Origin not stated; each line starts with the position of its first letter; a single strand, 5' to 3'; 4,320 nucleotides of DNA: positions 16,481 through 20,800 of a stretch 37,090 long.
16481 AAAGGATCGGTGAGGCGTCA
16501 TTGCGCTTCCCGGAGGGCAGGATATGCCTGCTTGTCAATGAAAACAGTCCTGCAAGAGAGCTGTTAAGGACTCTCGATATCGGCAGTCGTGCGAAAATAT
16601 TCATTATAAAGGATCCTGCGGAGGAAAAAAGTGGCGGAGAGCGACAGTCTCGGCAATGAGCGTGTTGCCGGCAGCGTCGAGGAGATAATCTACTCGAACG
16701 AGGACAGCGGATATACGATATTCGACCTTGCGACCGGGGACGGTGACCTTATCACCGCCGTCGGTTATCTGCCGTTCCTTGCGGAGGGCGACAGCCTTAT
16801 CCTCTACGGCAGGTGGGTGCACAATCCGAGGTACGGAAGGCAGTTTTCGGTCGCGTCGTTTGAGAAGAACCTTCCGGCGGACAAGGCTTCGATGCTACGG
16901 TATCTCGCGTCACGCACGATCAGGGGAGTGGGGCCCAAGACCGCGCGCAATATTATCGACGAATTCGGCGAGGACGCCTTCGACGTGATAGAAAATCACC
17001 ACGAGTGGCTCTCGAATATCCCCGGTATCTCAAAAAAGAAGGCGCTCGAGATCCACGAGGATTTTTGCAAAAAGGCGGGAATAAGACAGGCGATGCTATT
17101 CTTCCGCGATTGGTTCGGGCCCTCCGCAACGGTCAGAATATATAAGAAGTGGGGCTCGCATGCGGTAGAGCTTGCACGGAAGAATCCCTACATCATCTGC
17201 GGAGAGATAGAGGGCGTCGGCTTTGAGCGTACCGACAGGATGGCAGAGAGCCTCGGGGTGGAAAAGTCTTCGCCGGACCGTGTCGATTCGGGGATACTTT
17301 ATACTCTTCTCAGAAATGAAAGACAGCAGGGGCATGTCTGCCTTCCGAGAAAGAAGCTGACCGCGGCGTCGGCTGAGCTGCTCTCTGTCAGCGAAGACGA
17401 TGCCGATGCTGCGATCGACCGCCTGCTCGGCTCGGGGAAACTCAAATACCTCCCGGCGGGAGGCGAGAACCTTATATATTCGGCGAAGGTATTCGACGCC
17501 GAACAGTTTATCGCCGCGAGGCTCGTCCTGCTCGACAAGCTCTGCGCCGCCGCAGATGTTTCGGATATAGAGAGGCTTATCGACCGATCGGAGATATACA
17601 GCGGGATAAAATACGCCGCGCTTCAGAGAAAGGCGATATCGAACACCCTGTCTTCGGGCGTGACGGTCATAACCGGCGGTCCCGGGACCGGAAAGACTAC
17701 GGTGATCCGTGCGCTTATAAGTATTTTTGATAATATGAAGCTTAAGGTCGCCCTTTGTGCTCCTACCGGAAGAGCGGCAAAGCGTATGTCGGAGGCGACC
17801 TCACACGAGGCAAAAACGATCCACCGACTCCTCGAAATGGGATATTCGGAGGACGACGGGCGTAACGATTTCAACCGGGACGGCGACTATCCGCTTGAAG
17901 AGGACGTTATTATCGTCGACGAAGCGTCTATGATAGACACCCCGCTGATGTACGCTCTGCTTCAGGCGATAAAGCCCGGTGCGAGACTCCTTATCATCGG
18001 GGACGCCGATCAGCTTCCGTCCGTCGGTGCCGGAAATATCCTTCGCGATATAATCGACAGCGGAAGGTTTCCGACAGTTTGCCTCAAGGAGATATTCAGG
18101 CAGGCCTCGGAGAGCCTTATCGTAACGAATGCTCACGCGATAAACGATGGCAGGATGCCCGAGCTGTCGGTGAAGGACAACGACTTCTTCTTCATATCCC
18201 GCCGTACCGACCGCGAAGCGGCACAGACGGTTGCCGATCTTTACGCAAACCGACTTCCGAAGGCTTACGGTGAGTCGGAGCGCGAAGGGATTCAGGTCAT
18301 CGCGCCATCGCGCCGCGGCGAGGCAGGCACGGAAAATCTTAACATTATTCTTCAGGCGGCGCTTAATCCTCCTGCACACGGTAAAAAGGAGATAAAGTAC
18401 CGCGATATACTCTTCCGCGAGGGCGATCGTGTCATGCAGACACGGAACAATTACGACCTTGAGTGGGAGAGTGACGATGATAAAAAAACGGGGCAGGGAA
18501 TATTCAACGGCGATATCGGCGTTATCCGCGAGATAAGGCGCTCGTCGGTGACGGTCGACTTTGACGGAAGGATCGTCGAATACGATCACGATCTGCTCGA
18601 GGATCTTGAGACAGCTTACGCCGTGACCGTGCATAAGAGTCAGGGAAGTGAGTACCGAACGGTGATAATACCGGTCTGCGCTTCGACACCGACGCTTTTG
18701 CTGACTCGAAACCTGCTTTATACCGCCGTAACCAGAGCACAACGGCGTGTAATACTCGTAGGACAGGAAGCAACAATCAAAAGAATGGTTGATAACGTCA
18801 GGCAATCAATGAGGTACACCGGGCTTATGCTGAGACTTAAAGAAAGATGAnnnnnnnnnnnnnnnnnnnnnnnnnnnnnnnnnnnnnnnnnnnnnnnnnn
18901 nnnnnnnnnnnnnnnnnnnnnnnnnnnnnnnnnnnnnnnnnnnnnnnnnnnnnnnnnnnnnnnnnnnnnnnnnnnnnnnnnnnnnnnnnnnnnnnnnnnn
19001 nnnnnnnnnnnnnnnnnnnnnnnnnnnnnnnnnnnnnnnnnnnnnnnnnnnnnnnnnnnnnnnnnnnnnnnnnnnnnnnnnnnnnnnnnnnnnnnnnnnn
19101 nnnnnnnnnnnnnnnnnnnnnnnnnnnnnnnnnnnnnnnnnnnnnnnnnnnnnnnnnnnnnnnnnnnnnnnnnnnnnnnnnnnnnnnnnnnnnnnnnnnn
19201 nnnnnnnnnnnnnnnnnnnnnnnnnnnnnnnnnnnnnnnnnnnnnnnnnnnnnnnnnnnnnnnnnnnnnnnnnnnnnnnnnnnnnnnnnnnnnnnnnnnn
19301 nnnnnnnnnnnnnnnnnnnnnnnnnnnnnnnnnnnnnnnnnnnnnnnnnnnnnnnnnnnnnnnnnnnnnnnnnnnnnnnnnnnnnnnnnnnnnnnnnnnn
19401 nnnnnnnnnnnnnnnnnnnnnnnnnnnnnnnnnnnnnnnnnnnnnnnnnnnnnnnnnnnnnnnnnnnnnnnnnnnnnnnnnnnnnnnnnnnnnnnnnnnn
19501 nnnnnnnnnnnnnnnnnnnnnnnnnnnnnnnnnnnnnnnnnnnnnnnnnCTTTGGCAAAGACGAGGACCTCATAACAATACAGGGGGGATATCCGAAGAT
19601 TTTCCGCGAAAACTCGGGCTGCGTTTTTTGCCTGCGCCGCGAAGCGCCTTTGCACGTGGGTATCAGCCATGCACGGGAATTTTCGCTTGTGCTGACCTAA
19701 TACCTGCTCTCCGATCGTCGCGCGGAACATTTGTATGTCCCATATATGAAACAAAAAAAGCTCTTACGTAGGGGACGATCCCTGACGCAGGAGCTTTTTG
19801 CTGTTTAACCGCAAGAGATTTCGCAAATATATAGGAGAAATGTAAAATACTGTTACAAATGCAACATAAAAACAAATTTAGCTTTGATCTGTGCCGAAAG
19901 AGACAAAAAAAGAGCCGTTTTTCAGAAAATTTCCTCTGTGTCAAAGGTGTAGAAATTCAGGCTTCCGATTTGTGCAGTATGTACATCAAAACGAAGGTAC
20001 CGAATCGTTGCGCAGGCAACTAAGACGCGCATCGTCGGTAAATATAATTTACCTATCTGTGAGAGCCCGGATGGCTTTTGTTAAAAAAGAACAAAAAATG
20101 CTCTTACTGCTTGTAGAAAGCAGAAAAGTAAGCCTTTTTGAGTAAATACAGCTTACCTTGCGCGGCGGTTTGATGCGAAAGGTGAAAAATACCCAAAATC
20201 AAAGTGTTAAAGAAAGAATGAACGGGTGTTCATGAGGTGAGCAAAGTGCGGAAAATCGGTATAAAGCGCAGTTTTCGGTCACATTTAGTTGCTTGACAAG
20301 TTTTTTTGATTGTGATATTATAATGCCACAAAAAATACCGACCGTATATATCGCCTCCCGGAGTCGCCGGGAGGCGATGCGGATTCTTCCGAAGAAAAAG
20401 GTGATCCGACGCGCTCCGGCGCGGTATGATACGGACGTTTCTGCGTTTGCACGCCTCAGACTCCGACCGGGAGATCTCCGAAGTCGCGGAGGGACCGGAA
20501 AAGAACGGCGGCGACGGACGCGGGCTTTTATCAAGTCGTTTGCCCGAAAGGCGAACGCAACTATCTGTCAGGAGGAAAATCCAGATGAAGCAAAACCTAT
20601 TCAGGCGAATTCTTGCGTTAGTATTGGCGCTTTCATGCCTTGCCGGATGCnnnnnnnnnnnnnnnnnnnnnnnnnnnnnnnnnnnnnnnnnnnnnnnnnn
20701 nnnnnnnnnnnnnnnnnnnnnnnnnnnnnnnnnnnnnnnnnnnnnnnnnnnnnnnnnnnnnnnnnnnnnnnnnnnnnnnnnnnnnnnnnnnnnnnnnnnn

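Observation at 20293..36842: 16-kb seven-gene surface/transport operon with no characterised counterpart known to me: candidate undescribed system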

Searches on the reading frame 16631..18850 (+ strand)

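Call 12: search_protein_families(library=pfam, proteins=[window:16631-18850:+], max_evalue=0.001)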
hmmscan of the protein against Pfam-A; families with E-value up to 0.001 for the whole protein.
window:16631-18850:+ (739 aa): 15 families
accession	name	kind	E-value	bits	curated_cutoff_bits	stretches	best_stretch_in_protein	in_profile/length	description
PF13245.12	AAA_19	-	5.1e-45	153.4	25.1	1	332-466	1-133/134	AAA domain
PF13604.12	AAA_30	-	9.4e-44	149.9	27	1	328-511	2-175/191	AAA domain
PF14490.11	HHH_RecD2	-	1.3e-28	99.2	27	1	148-237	2-92/92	ATP-dependent RecD2 DNA helicase HHH domain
PF23139.1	OB_YrrC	-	9.5e-24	83.6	27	1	10-82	2-76/76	ATP-dependent DNA helicase YrrC, OB-fold domain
PF18335.7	SH3_13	-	3.7e-22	78.3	41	1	570-644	1-65/65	ATP-dependent RecD-like DNA helicase SH3 domain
PF13538.12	UvrD_C_2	-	3e-18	65.9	27.4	1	662-710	2-52/52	UvrD-like helicase C-terminal domain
PF01443.25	Viral_helicase1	-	1e-13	52.1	21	2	651-709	167-226/228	Viral superfamily 1 RNA helicase core domain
PF13086.12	AAA_11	-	4.5e-11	43.4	27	1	331-391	5-73/257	AAA domain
PF05127.21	NAT10_TcmA_helicase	-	1.2e-06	28.9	22.7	1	346-446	1-112/176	RNA cytidine acetyltransferase NAT10/TcmA, helicase domain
PF14520.12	HHH_5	-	1.7e-06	28.9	27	1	96-143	6-53/57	Helix-hairpin-helix domain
PF13401.12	AAA_22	-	2.5e-06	28.3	27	1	342-476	5-109/130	AAA domain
PF00633.29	HHH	-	3e-05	24.1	24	0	124-143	10-29/30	Helix-hairpin-helix motif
PF00270.35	DEAD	-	6.7e-05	23.1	26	1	331-479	3-146/167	DEAD/DEAH box helicase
PF00580.27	UvrD-helicase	-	0.00018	21.7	23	0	332-390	5-65/271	UvrD/REP helicase N-terminal domain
PF05970.20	PIF1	-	0.00065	19.8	25.9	0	340-444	20-123/223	PIF1-like helicase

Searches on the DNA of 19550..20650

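Call 31: search_rna_families(source=window, start=19550, end=20650, threshold=evalue, max_evalue=1)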
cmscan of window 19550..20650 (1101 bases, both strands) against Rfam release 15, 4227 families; matches with E-value up to 1: 0.
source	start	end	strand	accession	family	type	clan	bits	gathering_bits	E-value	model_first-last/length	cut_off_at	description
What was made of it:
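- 20328..20584 (+): 5' leader of about 257 nt with a 13-bp GC-rich hairpin near its 5' end; function unknown. There is no Rfam match at E <= 1 (call 31).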
